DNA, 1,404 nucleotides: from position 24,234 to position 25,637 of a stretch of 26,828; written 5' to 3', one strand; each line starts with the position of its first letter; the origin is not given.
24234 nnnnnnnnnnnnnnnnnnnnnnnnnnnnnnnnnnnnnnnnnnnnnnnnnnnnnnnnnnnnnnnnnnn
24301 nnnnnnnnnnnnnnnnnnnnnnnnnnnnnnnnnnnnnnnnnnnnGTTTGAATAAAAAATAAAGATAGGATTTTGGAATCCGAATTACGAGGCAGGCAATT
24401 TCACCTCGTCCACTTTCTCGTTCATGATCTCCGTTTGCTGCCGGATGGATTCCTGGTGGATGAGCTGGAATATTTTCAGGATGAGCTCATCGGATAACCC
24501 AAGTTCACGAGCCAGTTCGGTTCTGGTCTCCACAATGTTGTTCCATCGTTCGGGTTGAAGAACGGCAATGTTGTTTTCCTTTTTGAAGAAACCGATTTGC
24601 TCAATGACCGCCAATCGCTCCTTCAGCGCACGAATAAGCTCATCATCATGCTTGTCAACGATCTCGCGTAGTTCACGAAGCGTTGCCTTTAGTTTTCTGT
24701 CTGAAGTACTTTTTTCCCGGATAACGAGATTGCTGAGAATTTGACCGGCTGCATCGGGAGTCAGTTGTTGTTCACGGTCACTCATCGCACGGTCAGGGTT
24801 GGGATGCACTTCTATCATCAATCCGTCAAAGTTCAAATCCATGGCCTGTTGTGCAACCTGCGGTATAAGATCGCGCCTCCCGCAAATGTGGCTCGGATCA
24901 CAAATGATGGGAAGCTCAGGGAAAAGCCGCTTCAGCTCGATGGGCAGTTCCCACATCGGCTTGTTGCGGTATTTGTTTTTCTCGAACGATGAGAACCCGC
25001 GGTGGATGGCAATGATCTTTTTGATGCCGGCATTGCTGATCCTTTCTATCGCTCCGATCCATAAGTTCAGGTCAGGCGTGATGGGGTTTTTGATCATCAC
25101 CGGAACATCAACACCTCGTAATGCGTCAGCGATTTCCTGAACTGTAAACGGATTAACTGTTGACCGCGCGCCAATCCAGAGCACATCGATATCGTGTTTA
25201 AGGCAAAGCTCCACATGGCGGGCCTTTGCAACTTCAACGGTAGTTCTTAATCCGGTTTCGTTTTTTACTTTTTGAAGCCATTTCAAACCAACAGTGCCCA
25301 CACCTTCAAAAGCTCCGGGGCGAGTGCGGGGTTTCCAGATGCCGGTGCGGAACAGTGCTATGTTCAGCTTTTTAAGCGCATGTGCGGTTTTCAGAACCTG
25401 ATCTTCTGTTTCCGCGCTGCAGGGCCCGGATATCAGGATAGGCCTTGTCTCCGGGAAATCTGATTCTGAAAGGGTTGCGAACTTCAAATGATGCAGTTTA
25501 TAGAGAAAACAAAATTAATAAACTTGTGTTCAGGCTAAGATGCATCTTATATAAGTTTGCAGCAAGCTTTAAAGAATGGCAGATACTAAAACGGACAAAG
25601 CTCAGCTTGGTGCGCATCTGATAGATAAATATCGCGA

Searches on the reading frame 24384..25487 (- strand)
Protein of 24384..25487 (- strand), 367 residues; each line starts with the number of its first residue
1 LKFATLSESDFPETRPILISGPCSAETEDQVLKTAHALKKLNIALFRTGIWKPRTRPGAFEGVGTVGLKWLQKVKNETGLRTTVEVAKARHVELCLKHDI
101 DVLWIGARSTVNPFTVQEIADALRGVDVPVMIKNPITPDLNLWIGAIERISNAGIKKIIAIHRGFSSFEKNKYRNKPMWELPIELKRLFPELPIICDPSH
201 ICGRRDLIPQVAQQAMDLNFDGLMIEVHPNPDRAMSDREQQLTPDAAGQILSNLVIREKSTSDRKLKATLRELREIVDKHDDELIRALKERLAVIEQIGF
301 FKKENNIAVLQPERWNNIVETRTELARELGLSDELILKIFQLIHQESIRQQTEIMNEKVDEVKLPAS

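Call 48: search_protein_families(library=pfam, proteins=[window:24384-25487:-], max_evalue=0.0001)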
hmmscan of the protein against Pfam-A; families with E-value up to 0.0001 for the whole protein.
window:24384-25487:- (367 aa): 2 families
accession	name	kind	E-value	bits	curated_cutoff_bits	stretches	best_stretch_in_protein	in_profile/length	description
PF00793.26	DAHP_synth_1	-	8.7e-41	140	25.5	1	14-249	16-256/270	DAHP synthetase I family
PF01817.26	CM_2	-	7.7e-20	71.3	27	1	273-351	1-79/80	Chorismate mutase type II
